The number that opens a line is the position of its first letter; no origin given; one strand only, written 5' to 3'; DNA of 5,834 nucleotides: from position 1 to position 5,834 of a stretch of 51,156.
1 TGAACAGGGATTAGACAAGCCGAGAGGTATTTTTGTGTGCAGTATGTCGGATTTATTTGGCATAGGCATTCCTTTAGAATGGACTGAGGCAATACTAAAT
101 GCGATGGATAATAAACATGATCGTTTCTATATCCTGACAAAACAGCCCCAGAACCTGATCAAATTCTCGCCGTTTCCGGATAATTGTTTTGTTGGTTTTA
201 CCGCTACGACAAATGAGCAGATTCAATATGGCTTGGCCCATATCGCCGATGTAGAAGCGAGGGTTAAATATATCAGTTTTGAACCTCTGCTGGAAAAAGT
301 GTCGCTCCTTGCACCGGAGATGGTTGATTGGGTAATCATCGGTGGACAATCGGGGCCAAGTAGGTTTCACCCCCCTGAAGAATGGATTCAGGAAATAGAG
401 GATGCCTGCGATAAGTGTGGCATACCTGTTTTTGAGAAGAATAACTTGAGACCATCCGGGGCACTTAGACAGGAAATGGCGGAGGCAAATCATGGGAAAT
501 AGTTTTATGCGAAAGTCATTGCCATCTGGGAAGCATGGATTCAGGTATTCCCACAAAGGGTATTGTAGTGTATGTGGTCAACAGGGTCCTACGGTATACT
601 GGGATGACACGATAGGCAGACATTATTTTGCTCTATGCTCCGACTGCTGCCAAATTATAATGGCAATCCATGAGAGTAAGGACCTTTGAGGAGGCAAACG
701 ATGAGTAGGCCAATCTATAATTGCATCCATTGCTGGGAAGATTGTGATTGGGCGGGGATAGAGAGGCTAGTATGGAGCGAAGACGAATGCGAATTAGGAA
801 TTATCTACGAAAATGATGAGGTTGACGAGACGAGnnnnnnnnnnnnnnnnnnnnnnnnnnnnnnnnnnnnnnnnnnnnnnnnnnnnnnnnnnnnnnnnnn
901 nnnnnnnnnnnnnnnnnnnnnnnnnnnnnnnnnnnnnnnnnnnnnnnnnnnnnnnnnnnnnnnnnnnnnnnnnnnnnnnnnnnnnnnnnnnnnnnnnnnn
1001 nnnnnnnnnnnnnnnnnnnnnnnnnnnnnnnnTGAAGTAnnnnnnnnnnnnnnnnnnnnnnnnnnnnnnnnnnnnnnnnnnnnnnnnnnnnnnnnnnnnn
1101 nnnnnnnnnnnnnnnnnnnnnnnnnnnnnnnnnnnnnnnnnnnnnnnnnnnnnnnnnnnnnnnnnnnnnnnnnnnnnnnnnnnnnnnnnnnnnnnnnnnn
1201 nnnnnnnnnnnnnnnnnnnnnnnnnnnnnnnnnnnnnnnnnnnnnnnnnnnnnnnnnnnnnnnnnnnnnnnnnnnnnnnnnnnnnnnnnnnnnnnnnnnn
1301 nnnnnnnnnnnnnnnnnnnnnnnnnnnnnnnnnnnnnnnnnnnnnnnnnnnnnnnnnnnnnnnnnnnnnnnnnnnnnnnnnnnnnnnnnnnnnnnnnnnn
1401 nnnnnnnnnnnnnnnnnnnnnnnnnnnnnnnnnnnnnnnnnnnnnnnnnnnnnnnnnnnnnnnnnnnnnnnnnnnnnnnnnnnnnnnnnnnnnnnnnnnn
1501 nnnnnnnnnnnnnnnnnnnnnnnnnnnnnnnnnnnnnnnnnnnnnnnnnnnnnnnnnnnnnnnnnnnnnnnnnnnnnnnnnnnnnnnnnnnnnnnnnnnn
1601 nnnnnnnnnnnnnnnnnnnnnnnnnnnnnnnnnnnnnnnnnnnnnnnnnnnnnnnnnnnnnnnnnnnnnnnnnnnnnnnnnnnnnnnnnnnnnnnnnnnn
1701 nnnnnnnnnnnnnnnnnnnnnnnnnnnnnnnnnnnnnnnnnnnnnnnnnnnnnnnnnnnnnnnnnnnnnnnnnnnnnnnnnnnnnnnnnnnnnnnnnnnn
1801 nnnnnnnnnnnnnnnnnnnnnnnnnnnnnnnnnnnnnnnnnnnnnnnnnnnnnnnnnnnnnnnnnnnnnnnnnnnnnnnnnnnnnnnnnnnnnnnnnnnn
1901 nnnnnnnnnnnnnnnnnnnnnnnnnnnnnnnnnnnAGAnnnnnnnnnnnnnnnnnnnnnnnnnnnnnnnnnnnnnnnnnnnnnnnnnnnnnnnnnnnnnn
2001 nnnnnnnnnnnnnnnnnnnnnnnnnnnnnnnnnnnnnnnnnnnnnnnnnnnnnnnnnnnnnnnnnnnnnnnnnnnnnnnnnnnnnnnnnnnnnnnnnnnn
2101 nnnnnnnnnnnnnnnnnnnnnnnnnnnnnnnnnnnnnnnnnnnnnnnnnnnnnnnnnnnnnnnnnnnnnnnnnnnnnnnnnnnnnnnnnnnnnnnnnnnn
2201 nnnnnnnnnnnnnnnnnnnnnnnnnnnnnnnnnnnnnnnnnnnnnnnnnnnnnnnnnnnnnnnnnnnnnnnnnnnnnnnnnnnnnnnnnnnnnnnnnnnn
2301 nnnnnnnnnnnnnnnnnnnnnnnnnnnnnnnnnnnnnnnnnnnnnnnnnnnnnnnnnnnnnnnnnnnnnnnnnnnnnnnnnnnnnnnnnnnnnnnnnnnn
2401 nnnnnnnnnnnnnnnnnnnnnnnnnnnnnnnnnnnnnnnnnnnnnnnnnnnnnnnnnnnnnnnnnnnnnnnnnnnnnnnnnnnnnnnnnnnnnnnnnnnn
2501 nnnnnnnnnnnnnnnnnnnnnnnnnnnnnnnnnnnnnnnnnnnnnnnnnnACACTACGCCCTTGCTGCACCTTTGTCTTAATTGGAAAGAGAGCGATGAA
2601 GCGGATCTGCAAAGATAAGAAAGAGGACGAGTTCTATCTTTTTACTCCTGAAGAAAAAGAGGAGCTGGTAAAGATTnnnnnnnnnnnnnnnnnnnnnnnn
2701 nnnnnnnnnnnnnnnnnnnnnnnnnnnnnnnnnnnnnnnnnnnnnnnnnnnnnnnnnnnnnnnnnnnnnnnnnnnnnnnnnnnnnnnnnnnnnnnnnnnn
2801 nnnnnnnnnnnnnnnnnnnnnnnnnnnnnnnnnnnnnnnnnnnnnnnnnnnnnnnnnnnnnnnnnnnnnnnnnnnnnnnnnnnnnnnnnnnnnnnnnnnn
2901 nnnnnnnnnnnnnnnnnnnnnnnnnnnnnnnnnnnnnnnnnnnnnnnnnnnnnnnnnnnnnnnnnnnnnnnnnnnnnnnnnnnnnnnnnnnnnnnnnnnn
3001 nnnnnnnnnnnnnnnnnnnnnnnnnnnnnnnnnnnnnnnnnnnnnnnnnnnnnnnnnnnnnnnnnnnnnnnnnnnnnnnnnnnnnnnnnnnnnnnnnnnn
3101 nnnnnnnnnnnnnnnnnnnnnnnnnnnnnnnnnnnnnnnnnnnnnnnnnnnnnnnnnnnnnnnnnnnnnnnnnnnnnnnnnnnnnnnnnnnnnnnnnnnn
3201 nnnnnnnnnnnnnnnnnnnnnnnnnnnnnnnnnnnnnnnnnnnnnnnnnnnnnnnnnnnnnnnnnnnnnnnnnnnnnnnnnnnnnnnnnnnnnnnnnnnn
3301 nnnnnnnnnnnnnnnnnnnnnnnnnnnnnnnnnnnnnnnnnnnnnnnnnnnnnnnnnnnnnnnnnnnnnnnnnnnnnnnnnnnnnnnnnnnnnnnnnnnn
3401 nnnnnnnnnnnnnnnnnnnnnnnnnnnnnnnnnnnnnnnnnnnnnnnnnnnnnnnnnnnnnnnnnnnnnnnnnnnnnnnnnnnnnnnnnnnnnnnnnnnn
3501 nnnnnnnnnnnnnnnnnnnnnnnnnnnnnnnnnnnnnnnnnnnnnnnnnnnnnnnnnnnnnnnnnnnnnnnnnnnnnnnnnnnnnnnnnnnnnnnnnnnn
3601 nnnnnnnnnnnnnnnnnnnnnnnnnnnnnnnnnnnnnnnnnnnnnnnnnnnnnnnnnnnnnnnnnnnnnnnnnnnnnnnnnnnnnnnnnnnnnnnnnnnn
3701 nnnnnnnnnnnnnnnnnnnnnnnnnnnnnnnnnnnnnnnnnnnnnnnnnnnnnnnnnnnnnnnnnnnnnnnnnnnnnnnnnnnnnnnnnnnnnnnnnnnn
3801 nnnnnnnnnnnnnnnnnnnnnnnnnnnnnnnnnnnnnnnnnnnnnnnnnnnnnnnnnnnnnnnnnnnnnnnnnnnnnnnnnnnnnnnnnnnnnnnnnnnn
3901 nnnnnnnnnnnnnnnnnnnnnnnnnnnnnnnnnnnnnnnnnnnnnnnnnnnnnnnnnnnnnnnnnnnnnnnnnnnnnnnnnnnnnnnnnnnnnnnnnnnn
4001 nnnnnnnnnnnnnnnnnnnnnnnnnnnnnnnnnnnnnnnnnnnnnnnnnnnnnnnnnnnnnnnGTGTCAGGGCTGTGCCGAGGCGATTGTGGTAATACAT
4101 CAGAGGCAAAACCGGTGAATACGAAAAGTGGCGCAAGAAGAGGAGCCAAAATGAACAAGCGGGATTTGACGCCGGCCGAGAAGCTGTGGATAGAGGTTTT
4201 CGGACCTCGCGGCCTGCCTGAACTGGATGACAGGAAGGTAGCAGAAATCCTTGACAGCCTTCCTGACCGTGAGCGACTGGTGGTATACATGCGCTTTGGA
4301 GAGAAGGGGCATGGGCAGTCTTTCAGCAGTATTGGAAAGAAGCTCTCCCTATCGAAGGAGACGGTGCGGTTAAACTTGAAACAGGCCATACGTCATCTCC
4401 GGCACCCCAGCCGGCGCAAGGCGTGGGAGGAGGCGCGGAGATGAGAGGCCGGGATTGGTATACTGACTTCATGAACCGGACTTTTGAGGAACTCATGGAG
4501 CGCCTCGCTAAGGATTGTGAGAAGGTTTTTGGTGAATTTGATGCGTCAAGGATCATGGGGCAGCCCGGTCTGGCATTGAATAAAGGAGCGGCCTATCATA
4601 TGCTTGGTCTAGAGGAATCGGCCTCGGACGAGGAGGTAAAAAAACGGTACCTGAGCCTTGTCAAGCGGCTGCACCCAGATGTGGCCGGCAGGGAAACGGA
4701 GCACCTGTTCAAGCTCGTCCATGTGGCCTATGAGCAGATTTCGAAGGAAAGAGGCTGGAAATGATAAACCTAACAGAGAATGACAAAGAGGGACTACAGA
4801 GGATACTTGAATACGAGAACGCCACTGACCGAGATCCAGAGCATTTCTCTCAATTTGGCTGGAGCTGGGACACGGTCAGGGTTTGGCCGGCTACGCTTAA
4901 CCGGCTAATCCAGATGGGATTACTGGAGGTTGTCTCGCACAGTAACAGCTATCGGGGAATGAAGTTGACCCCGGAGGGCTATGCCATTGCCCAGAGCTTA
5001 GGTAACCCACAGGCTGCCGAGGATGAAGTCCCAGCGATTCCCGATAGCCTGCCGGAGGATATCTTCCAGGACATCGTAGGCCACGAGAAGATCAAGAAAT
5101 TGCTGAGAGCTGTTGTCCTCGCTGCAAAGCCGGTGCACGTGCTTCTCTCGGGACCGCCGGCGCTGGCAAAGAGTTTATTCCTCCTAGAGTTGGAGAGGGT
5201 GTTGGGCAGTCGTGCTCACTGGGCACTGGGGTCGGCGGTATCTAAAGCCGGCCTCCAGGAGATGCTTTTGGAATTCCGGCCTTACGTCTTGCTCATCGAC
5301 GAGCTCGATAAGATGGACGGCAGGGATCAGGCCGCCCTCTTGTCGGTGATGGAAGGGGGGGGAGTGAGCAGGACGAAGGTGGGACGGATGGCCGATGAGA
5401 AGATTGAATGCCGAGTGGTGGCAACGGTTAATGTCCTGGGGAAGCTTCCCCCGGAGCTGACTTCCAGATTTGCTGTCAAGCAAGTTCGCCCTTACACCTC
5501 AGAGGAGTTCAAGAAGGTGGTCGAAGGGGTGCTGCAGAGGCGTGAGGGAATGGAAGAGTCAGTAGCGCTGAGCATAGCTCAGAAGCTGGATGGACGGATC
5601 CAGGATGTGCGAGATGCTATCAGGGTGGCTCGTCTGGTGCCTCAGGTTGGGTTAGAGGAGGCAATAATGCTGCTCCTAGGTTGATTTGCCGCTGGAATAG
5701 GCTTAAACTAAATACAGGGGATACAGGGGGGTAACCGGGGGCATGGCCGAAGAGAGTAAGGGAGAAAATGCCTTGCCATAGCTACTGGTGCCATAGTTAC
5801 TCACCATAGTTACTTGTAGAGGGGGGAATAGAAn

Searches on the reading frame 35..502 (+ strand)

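Call 19: search_protein_families(library=pfam, proteins=[window:35-502:+], max_evalue=0.01)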
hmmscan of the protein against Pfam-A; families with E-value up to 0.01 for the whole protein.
window:35-502:+ (155 aa): 1 family
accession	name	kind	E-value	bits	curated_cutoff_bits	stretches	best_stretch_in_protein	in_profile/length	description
PF07505.17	DUF5131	-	7.5e-29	101.4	28.9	1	1-135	75-213/243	Protein of unknown function (DUF5131)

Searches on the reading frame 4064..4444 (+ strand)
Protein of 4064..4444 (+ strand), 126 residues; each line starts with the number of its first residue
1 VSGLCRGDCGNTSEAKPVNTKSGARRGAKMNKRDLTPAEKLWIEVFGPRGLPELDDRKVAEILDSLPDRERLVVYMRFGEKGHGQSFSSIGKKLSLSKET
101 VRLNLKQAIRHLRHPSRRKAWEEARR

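Call 19: search_protein_families(library=pfam, proteins=[window:4064-4444:+], max_evalue=0.01)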
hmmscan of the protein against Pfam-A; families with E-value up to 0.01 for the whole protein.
window:4064-4444:+ (126 aa): 3 families
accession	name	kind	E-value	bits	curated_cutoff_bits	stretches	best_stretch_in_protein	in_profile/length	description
PF04545.22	Sigma70_r4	-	4e-14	52.3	24.1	1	63-114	2-50/50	Sigma-70, region 4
PF08281.18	Sigma70_r4_2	-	2.7e-05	24.2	25.7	1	58-112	3-54/54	Sigma-70, region 4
PF00196.25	GerE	-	0.0054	16.8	23.5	1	66-120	3-53/57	Bacterial regulatory proteins, luxR family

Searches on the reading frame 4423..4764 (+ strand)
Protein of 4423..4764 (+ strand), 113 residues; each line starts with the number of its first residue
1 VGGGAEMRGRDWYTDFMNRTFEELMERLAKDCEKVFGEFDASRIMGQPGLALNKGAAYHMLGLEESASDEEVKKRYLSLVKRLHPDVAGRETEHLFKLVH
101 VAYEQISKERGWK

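Call 19: search_protein_families(library=pfam, proteins=[window:4423-4764:+], max_evalue=0.01)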
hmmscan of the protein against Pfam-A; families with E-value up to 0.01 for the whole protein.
window:4423-4764:+ (113 aa): 1 family
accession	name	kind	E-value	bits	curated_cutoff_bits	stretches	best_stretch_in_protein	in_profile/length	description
PF00226.36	DnaJ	-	3.7e-12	46.6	27.8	1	57-109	2-56/63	DnaJ domain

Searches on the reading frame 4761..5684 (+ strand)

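Call 5: search_protein_families(library=pfam, proteins=[window:4761-5684:+], max_evalue=0.01)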
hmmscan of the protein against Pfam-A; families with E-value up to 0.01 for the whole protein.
window:4761-5684:+ (307 aa): 8 families
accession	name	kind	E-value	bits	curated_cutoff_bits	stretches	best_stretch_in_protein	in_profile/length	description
PF00493.29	MCM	-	4.8e-11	42.6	23.3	2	176-224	124-172/224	MCM P-loop domain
PF00004.35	AAA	-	1.8e-06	28.9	21.2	1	127-242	1-128/131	ATPase family associated with various cellular activities (AAA)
PF05496.18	RuvB_N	-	3.3e-06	27.4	27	1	101-199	5-110/159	Holliday junction DNA helicase RuvB P-loop domain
PF00158.32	Sigma54_activat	-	0.0005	20.2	20.2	1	176-224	96-142/168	Sigma-54 interaction domain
PF07728.20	AAA_5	-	0.00068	20.1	22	0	149-237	50-139/139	AAA domain (dynein-related subfamily)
PF07724.20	AAA_2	-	0.00083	19.9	27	1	163-214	64-115/166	AAA domain (Cdc48 subfamily)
PF07726.17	AAA_3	-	0.0012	19.1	27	0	176-224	65-111/131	ATPase family associated with various cellular activities (AAA)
PF13191.12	AAA_16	-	0.0063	17.5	32.6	0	112-214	13-104/167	AAA ATPase domain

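Call 66: search_protein_families(library=phrogs, proteins=[window:4761-5684:+], max_evalue=0.01)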
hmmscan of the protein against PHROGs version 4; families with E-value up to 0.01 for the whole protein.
window:4761-5684:+ (307 aa): 5 families
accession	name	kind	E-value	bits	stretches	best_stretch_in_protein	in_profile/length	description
phrog_168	-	DNA, RNA and nucleotide metabolism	1.4e-10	42.3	1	103-287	21-204/314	clamp loader of DNA polymerase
phrog_10371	-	DNA, RNA and nucleotide metabolism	1.3e-05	24.6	1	125-224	327-441/683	DNA helicase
phrog_16448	-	other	3.4e-05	23.3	1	176-247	518-595/680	ATPase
phrog_5846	-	DNA, RNA and nucleotide metabolism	5.9e-05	23.5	0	173-280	94-192/380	clamp loader of DNA polymerase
phrog_249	-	moron, auxiliary metabolic gene and host takeover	0.00011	22.7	1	176-228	196-248/380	porphyrin biosynthesis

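Call 79: search_protein_families(library=padloc, proteins=[window:4761-5684:+], max_evalue=0.001)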
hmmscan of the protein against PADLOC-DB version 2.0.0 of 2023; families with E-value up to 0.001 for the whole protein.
window:4761-5684:+ (307 aa): 0 families
